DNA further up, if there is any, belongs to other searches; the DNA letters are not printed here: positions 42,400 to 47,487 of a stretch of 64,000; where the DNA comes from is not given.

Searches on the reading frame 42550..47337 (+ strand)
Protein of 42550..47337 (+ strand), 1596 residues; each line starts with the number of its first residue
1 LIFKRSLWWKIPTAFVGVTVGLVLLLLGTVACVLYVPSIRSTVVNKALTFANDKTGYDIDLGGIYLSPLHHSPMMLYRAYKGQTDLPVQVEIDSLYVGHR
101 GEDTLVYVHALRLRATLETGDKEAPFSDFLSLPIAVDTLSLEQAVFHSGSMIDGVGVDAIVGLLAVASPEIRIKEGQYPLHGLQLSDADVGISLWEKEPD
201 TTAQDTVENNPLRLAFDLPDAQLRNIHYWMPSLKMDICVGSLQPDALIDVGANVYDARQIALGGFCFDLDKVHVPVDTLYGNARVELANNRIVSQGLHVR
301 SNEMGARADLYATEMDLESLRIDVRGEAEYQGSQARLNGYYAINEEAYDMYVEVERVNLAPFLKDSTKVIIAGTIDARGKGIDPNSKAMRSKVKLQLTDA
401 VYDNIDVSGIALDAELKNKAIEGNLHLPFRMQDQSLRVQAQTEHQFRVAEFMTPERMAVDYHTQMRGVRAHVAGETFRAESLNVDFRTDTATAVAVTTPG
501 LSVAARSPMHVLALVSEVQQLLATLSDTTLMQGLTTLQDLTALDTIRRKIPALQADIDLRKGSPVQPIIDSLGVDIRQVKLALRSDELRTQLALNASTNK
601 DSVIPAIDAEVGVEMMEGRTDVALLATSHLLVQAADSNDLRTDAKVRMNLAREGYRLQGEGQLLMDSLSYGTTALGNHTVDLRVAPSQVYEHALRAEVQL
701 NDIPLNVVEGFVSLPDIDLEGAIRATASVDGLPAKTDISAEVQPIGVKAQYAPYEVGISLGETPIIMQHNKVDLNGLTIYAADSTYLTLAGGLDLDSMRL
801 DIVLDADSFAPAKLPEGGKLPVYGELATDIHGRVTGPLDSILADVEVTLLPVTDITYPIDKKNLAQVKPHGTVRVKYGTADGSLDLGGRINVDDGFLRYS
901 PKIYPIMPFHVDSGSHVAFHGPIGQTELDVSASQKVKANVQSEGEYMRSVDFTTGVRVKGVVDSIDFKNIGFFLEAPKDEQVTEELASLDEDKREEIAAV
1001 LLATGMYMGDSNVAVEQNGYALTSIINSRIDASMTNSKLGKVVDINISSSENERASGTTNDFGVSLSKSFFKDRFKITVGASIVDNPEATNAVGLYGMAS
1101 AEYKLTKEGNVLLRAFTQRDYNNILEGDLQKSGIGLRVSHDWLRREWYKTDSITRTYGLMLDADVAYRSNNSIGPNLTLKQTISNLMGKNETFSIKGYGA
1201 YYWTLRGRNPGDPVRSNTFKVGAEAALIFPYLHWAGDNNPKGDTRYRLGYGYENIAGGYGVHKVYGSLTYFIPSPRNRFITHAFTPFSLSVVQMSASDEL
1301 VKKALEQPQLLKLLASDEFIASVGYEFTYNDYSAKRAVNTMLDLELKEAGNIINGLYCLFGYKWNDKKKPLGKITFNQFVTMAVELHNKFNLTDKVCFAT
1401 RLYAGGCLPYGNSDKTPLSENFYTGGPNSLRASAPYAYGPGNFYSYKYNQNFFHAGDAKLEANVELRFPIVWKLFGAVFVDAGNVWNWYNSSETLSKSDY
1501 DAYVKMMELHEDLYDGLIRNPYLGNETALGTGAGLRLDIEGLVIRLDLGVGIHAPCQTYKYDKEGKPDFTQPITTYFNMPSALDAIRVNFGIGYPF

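Call 70: search_protein_families(library=pfam, proteins=[window:42550-47337:+], max_evalue=5)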
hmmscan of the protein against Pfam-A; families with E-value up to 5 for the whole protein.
window:42550-47337:+ (1596 aa): 3 families
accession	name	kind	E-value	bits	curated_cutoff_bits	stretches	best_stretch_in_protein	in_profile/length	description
PF01103.29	Omp85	-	1.4e-17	64.7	24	1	1355-1594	135-323/325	Omp85 superfamily domain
PF21253.3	Mann_GBD_bact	-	0.063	13.9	27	1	1420-1497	23-100/143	Mannanase, galactose-binding domain-like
PF22057.2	BACOVA_00961-like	-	0.15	12.1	27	1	1106-1162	64-121/140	BACOVA_00961-like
